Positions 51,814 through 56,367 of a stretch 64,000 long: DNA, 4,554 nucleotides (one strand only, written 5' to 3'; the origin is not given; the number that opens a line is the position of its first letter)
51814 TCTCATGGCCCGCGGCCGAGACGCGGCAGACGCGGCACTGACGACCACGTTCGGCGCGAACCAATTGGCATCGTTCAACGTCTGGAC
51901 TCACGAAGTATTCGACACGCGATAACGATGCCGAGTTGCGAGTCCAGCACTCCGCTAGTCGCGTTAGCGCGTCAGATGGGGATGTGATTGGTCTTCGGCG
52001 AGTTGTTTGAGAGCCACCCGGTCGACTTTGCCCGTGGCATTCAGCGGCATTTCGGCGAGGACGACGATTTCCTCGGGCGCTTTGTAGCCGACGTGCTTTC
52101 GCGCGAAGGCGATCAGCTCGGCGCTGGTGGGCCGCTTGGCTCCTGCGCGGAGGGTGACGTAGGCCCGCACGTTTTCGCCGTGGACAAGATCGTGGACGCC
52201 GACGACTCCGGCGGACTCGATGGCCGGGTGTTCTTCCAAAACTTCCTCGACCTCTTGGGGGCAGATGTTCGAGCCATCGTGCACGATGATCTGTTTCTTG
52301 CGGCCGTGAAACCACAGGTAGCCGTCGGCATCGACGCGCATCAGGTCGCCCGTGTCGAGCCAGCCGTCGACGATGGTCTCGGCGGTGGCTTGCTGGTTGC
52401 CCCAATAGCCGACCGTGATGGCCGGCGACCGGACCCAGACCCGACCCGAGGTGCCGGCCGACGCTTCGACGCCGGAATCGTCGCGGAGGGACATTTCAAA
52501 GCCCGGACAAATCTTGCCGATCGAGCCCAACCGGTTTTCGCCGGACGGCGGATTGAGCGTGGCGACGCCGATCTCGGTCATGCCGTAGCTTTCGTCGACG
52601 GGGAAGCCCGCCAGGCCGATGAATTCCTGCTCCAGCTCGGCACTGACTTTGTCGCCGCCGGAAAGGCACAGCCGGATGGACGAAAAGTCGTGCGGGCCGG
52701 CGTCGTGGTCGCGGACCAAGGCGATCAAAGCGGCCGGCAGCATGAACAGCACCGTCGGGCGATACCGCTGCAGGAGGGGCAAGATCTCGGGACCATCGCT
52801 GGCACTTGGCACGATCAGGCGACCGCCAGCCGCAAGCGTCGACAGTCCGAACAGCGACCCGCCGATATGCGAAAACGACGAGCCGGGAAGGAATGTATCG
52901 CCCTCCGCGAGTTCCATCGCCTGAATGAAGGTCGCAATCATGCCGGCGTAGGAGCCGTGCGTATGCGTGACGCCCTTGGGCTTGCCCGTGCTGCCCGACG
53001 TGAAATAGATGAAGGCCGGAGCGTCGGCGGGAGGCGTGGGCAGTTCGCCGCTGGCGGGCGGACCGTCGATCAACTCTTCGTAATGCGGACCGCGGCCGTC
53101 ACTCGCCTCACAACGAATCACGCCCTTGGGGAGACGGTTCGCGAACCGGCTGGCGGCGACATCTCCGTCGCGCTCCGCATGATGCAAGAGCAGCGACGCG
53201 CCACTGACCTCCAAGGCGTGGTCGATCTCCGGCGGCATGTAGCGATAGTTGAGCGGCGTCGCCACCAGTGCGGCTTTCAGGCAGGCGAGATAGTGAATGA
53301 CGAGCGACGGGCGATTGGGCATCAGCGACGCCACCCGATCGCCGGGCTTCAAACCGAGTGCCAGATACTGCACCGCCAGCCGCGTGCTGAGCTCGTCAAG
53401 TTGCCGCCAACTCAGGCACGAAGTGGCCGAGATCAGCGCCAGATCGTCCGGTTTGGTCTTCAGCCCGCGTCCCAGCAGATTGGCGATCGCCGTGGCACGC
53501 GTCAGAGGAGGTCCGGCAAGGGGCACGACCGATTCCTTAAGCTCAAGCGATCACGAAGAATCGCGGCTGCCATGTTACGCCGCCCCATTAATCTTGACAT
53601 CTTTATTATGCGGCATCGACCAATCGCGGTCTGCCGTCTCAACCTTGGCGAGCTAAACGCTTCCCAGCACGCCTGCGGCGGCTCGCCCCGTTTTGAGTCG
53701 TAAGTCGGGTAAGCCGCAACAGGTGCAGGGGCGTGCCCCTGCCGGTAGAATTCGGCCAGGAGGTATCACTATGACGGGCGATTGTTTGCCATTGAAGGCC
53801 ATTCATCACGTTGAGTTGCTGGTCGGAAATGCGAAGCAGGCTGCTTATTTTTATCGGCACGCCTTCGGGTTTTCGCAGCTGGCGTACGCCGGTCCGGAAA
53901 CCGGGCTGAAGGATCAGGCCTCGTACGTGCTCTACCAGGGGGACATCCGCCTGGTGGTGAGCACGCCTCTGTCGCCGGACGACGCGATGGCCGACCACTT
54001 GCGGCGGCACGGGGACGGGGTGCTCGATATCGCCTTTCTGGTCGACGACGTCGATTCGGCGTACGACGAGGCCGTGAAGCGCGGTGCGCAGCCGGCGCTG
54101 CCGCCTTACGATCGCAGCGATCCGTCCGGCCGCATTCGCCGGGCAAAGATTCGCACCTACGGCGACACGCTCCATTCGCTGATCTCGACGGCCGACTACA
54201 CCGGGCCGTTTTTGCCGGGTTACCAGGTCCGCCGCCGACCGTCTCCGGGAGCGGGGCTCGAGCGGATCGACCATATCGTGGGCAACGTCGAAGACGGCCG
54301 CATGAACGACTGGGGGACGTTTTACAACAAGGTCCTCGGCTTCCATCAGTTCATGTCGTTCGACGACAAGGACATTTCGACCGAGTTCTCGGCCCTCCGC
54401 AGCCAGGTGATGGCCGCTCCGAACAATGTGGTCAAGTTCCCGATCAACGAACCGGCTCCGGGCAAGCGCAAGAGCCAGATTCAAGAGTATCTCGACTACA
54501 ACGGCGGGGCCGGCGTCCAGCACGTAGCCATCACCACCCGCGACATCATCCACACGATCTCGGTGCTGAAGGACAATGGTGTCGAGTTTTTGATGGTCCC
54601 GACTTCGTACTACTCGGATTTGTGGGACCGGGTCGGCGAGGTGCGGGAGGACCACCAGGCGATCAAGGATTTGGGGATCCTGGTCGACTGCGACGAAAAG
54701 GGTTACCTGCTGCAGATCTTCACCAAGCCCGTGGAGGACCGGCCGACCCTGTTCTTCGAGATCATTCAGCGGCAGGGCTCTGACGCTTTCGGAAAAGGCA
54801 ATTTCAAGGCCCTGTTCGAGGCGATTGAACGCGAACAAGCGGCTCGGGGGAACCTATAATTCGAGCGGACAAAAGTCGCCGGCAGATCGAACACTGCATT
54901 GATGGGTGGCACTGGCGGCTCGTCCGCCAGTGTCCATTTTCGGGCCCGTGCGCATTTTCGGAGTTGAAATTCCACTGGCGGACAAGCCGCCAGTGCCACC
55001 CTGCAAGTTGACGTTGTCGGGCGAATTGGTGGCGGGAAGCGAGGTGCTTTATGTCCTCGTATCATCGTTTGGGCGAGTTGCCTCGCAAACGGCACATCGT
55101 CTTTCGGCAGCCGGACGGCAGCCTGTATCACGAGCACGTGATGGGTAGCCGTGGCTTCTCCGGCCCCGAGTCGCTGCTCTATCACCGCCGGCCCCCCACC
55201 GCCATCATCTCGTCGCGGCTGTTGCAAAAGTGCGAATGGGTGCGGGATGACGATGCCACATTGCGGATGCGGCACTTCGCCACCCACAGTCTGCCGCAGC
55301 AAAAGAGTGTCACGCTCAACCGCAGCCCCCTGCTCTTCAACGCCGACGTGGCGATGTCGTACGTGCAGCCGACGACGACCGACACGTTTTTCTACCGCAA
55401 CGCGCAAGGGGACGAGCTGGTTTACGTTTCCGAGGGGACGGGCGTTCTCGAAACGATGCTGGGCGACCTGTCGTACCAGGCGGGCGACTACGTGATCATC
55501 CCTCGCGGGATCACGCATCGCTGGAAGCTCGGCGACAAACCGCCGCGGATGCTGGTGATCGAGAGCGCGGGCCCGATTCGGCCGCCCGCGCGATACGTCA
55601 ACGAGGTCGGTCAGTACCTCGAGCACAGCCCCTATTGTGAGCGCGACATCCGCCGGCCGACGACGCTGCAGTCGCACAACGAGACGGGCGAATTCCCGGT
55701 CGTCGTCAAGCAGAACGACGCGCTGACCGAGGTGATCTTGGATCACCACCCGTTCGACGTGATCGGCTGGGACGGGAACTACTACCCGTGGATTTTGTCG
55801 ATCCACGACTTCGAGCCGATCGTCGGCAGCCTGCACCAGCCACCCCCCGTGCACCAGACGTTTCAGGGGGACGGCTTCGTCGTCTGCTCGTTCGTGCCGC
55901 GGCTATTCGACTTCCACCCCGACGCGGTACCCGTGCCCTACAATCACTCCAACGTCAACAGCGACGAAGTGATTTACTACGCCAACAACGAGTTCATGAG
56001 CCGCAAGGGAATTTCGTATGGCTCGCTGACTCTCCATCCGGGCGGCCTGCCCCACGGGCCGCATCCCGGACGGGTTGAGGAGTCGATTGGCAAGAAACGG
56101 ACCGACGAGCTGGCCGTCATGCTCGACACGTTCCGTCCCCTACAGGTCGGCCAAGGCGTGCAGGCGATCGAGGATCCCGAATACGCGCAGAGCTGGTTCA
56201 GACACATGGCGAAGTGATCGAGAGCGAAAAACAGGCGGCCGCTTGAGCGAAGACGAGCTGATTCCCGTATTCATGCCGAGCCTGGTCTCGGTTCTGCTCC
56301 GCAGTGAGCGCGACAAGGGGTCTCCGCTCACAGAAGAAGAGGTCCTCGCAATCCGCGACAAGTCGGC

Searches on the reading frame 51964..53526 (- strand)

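Call 39: search_protein_families(library=pfam, proteins=[window:51964-53526:-], max_evalue=0.001)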
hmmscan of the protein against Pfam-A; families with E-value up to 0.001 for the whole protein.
window:51964-53526:- (520 aa): 2 families
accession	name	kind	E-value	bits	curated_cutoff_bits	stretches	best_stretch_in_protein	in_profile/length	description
PF00501.34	AMP-binding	-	3.7e-76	256.8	29.9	1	23-375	6-384/384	AMP-binding enzyme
PF13193.12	AMP-binding_C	-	2.4e-15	57.6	24.5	1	425-500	1-76/76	AMP-binding enzyme C-terminal domain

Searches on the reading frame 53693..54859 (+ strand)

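Call 39: search_protein_families(library=pfam, proteins=[window:53693-54859:+], max_evalue=0.001)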
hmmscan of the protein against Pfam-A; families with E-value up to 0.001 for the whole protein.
window:53693-54859:+ (388 aa): 4 families
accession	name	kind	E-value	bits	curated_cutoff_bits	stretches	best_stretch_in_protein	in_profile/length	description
PF00903.31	Glyoxalase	-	6.9e-26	91.4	20.6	2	191-309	1-105/121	Glyoxalase/Bleomycin resistance protein/Dioxygenase superfamily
PF13669.12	Glyoxalase_4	-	3.6e-14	53.4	27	2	38-135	1-94/109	Glyoxalase/Bleomycin resistance protein/Dioxygenase superfamily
PF14696.12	Glyoxalase_5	-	1.3e-05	25.8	27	1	74-135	40-99/139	Hydroxyphenylpyruvate dioxygenase, HPPD, N-terminal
PF13468.12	Glyoxalase_3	-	0.00016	22.2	25.1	0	101-153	70-115/176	Glyoxalase-like domain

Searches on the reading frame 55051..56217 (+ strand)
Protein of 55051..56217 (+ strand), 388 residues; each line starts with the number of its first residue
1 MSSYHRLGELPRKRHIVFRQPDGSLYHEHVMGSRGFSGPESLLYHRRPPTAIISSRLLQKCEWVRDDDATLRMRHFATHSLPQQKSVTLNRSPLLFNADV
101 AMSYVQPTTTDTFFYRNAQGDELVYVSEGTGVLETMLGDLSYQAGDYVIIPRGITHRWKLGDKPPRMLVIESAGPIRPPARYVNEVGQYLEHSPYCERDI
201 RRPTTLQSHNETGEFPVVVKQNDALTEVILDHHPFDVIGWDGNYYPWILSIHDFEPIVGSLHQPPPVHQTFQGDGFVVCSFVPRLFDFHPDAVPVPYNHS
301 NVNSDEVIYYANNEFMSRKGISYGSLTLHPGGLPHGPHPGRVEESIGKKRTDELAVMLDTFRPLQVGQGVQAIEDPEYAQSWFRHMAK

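Call 39: search_protein_families(library=pfam, proteins=[window:55051-56217:+], max_evalue=0.001)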
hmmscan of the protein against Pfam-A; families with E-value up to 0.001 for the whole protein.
window:55051-56217:+ (388 aa): 2 families
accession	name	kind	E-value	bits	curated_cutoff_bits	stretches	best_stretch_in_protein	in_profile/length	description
PF20510.4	HgmA_N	-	1.9e-14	54.1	20.2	1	110-248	136-270/273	Homogentisate 1,2-dioxygenase N-terminal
PF07883.17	Cupin_2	-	2.7e-07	30.6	27.2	1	117-170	16-69/70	Cupin domain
